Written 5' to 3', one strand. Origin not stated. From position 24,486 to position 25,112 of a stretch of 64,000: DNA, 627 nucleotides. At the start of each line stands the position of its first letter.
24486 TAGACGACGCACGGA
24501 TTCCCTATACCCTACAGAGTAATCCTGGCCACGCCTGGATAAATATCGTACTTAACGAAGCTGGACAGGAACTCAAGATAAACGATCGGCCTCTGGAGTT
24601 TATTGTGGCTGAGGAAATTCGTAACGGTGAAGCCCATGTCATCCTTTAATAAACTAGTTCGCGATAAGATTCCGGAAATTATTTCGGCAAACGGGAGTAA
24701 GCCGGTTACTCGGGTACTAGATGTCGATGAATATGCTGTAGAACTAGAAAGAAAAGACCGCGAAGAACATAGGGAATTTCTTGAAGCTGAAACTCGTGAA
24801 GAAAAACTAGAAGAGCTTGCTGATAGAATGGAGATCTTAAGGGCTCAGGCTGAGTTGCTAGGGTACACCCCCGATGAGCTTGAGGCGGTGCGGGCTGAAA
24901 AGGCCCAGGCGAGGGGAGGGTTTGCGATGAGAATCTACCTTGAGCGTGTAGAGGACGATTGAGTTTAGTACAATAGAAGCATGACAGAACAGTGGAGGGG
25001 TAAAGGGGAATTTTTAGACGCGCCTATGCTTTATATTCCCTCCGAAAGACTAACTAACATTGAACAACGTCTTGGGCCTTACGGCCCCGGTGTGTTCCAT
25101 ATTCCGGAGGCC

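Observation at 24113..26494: Four-gene cluster coupled to polA: VOC-fold protein, MazG-like NTP pyrophosphohydrolase, and two tandem paralogous putative 2OG/Fe(II)-oxygenase-fold proteins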

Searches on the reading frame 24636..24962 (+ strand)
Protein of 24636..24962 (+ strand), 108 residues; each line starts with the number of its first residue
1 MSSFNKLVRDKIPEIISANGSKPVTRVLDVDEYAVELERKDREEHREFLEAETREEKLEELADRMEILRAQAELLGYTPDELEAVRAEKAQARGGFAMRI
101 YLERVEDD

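Call 3: search_protein_families(library=pfam, proteins=[window:24636-24962:+], max_evalue=1)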
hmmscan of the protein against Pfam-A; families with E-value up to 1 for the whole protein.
window:24636-24962:+ (108 aa): 0 families

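Call 4: search_protein_families(library=ncbifam, proteins=[window:24636-24962:+], max_evalue=1)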
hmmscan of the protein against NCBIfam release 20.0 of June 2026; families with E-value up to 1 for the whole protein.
window:24636-24962:+ (108 aa): 2 families
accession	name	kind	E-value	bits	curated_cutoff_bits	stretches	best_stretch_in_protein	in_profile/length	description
TIGR00168.2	infC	equivalog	0.0024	17.7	60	1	16-63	48-95/170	translation initiation factor IF-3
NF009235.0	PRK12585.1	equivalog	0.027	13.7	273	1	30-72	123-165/197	putative monovalent cation/H+ antiporter subunit G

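Call 6: search_solved_structures(query=window:24636-24962:+, max_evalue=10, show_alignments=3)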
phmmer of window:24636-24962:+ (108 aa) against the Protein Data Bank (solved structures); distinct sequences matched with E-value up to 10: 2.
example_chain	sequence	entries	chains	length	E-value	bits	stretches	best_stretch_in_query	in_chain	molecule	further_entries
9vi5_A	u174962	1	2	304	0.99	13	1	53-102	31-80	Coproporphyrin III ferrochelatase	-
2zdi_C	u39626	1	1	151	1.4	12.5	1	55-93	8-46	Prefoldin subunit alpha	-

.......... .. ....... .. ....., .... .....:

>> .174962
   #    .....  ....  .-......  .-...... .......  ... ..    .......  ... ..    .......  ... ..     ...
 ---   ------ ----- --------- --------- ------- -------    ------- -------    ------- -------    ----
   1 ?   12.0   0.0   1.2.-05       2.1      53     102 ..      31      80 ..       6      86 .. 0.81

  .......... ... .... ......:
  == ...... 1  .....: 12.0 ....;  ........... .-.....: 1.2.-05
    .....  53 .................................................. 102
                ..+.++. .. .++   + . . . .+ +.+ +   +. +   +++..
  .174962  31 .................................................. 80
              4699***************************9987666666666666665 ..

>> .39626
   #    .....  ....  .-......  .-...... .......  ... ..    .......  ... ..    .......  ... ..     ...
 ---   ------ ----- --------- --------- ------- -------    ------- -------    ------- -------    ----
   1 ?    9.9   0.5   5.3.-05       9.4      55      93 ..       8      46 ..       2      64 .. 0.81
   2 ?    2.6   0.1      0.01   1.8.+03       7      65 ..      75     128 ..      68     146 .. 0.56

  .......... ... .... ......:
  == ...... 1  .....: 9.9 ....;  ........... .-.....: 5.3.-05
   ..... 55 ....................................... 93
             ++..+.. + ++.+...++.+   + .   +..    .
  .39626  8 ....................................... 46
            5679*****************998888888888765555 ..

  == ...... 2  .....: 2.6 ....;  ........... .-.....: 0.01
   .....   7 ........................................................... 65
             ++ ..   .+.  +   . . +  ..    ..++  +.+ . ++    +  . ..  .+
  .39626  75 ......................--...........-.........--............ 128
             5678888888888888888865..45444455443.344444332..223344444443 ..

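Call 10: search_protein_families(library=phrogs, proteins=[window:24636-24962:+], max_evalue=1)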
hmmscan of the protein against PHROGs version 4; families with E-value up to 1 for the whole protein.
window:24636-24962:+ (108 aa): 2 families
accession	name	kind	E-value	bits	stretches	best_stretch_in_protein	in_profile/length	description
phrog_9787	-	other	0.17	12.7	1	16-47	45-76/168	translation initiation factor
phrog_25652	-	unknown function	0.9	10.4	1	27-70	16-56/152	-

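Call 11: search_protein_families(library=padloc, proteins=[window:24636-24962:+], max_evalue=1)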
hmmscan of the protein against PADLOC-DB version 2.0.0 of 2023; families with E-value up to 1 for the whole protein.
window:24636-24962:+ (108 aa): 0 families

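Call 20: find_homologous_proteins(query=window:24636-24962:+, max_evalue=0.001)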
Query window:24636-24962:+ (108 aa): 929 proteins with E <= 0.001 among 997 candidates; the best 120 are listed.
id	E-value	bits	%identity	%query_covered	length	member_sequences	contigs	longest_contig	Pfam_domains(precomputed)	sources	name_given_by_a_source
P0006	1.3e-59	216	100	100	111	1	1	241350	-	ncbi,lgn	-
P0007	5.1e-26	109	57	97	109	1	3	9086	-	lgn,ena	-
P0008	3.3e-25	106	56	99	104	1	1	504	-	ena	-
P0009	6.7e-25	105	56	99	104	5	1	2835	-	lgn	-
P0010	7.4e-25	105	56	99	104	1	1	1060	-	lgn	-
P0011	9.2e-25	104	56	99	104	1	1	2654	-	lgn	-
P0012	1.6e-24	104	55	100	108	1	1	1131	-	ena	-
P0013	3.3e-24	103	52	99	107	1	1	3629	-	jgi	jgi:predicted house-cleaning noncanonical NTP pyrophosphatase (MazG superfamily)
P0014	6.3e-24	102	57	99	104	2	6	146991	-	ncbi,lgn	-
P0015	1.7e-23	100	60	94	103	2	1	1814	-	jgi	-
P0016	1.8e-23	100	55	99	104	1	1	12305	-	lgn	-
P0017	2.7e-23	100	53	94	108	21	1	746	-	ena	-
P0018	2.8e-23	100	56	92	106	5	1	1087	-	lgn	-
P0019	3.3e-23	100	55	99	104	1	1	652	-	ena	-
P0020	5.6e-23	99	55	99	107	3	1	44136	-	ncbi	-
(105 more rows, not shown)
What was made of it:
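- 24636..24962 (+): All-alpha (MazG/HisE-type) NTP pyrophosphohydrolase-like protein, 108 aa from ATG 24636. A public gene call uses GTG 24627, giving 111 aa. 929 homologues, named by sources as NTP or phosphoribosyl-ATP pyrophosphohydrolase or MazG superfamily (call 20).
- Closest known: All-alpha NTP pyrophosphohydrolases. Same: Sources name the homologues NTP or PRA-ATP pyrophosphohydrolase (call 20).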

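Call 22: search_solved_structures(query=A2, max_evalue=10, show_alignments=3)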
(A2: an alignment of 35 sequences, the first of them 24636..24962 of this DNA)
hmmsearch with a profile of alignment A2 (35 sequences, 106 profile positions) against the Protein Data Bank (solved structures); distinct sequences matched with E-value up to 10: 18.
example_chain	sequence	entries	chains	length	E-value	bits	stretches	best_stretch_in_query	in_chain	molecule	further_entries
7bgm_A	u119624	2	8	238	0.0063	20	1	13-96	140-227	Phosphoribosyl-AMP cyclohydrolase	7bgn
5ie9_A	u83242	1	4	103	0.16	15.5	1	32-91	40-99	Nucleotide pyrophosphohydrolase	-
2gta_A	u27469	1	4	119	0.2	15.2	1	32-91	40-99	Hypothetical protein ypjD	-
7rmx_A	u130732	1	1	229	0.22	15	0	36-73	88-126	Tunable symmetric protein, D_3_212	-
8ap6_M1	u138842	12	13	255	0.35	14.4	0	8-56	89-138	oligomycin sensitiviy conferring protein | OSCP | oligomycin-sensivity-conferring protein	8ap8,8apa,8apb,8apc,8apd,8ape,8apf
9vbs_A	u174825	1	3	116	0.62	13.6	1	32-80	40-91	Isoform a of Allophagy receptor allo-1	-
5a3f_A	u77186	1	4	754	0.73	13.4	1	1-66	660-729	DYNAMIN 3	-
4b5z_A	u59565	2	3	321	0.77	13.3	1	13-57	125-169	FIBRONECTIN-BINDING PROTEIN A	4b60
6ugm_X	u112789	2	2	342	0.85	13.2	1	3-51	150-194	Spp1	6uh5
1yxb_A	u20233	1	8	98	1.2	12.6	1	34-82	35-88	Phosphoribosyl-ATP pyrophosphatase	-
1fdq_A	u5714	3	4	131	1.3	12.6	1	15-58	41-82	FATTY ACID-BINDING PROTEIN, BRAIN | BRAIN-TYPE FATTY ACID BINDING PROTEIN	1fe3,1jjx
8ivf_B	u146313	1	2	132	1.3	12.6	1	15-58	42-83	Fatty acid-binding protein, brain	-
6l9o_A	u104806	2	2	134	1.3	12.5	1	15-58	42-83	Fatty acid-binding protein, brain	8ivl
1vzm_A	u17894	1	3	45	1.6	12.3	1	35-71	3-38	OSTEOCALCIN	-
9hnh_A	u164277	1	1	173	2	11.9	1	24-91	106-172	Chains: A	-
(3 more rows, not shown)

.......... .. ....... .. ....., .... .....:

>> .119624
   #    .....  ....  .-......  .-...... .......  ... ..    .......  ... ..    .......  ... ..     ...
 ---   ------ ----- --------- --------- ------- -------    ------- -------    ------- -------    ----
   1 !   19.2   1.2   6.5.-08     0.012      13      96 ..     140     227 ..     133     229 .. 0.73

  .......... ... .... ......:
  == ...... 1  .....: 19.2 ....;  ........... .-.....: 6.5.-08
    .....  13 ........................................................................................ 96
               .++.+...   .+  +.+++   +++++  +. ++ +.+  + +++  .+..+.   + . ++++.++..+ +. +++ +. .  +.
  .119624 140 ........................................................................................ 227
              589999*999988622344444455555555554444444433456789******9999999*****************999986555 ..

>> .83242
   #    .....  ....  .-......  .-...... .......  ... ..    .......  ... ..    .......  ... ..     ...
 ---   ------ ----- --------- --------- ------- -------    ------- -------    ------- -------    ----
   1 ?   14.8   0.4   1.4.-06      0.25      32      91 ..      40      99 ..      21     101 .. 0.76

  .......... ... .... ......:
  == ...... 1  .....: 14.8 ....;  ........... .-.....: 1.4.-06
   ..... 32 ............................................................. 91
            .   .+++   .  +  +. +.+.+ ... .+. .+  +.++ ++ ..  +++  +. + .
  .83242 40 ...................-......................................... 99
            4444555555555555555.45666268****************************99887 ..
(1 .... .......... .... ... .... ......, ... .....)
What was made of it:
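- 24636..24962 (+): Profile hit to the PRA-PH domain 7bgm at E 6e-3, with weaker YpjD, HisE and MazZ hits (call 22).
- On All-alpha NTP pyrophosphohydrolase superfamily (MazG/HisE): The sequence profile gives PRA-PH domain 7bgm at E 6.3e-3 and others at E 0.16 or higher (call 22).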

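Call 60: predict_structure(alignment_id=A2)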
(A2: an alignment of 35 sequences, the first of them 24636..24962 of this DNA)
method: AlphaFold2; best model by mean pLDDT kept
length: 108 residues; sequences in the alignment: 35
mean_pLDDT: 95.9   pTM: 0.80
mean pLDDT of the five models: 95.9, 95.6, 95.2, 94.9, 94.6
residues with pLDDT >= 90: 101; 70-90: 5; 50-70: 2; < 50: 0
segments of 3 or more residues with pLDDT < 50: none
pLDDT, mean of each block of 10 residues (from residue 1): 86 97 97 98 98 98 98 97 98 96 92
secondary structure, 60 per line:
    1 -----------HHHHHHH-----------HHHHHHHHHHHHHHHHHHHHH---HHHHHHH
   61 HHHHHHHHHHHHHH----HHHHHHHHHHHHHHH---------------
elements in order: H12-18 H30-50 H54-74 H79-93
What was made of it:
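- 24636..24962 (+): AF2 model is four helices, pLDDT 96 (call 60).
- On All-alpha NTP pyrophosphohydrolase superfamily (MazG/HisE): Four-helix model, pLDDT 96 (call 60).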

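Call 64: fold_search(model_id=the predicted structure, library=pdb)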
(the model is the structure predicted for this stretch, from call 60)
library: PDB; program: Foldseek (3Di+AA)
matches with E <= 10: 75; with E <= 0.001: 0
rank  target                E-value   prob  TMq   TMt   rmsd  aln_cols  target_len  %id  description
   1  1yxb_A                8.5e-01  0.60  0.42  0.52   8.2        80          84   21  Crystal structure of Phosphoribosyl-ATP pyrophosphatase from Streptomyces coelicolor. NESG target RR8. (released 2005-03-01)
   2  3crc_B                1.2e+00  0.38  0.46  0.24  10.1       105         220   19  Crystal Structure of Escherichia coli MazG, the Regulator of Nutritional Stress Response (released 2008-04-22)
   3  1y6x                  1.3e+00  0.57  0.45  0.55   6.8        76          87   18  The 1.25 A resolution structure of phosphoribosyl-ATP pyrophosphohydrolase from Mycobacterium tuberculosis (released 2005-03-01)
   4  7bgn_F                1.8e+00  0.54  0.47  0.26   8.3        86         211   17  Crystal structure of MtHISN2-AMP complex, a bifunctional enzyme from the histidine biosynthetic pathway (released 2021-05-19)
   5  3cra_A                1.8e+00  0.54  0.52  0.25   7.0        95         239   17  Crystal Structure of Escherichia coli MazG, the Regulator of Nutritional Stress Response (released 2008-04-22)
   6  2a7w_A                2.1e+00  0.30  0.46  0.53   8.9        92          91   17  Crystal Structure of Phosphoribosyl-ATP Pyrophosphatase from Chromobacterium violaceum (ATCC 12472). NESG TARGET CVR7 (released 2005-10-25)
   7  8jpa_B                2.4e+00  0.25  0.33  0.27   7.1        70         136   17  De novo design cavitated protein without predefined topology (released 2023-06-28)
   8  7bgn_C                2.9e+00  0.69  0.45  0.25   1.4        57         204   24  Crystal structure of MtHISN2-AMP complex, a bifunctional enzyme from the histidine biosynthetic pathway (released 2021-05-19)
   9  7bgm_A                2.9e+00  0.35  0.48  0.26   7.7        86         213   22  Crystal structure of MtHISN2, a bifunctional enzyme from the histidine biosynthetic pathway (released 2021-05-19)
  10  8jpa_A                2.9e+00  0.25  0.33  0.27   7.2        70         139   17  De novo design cavitated protein without predefined topology (released 2023-06-28)
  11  8hdv_B                3.3e+00  0.16  0.31  0.26   7.2        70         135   18  De novo design cavitated protein without predefined topology (released 2023-01-18)
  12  2gta_D                3.3e+00  0.14  0.31  0.34  15.7        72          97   21  Crystal Structure of the putative pyrophosphatase YPJD from Bacillus subtilis. Northeast Structural Genomics Consortiu (released 2006-05-23)
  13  2djv_MODEL_1_A        3.7e+00  0.30  0.46  0.60   3.6        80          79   15  Solution structures of the WHEP-TRS domain of human methionyl-tRNA synthetase (released 2006-10-05)
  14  5ie9_A                3.7e+00  0.16  0.42  0.47  10.0        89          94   15  Crystal structure of the Bacillus-conserved MazG protein, a nucleotide pyrophosphohydrolase (released 2016-03-30)
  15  7w5z_6A               3.7e+00  0.10  0.33  0.29  15.1       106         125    8  Cryo-EM structure of Tetrahymena thermophila mitochondrial complex IV, composite dimer model (released 2022-04-06)
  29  7bgm_B                5.9e+00  0.44  0.45  0.24   1.4        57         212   24  Crystal structure of MtHISN2, a bifunctional enzyme from the histidine biosynthetic pathway (released 2021-05-19)
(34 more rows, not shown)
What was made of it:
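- On All-alpha NTP pyrophosphohydrolase superfamily (MazG/HisE): The top Foldseek hits are HisE, MazG, HisN2 and YpjD, but E is 0.85 or higher (call 64).
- Closest known: All-alpha NTP pyrophosphohydrolases. Same: The best PDB profile and fold hits all come from this superfamily (calls 22, 64).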
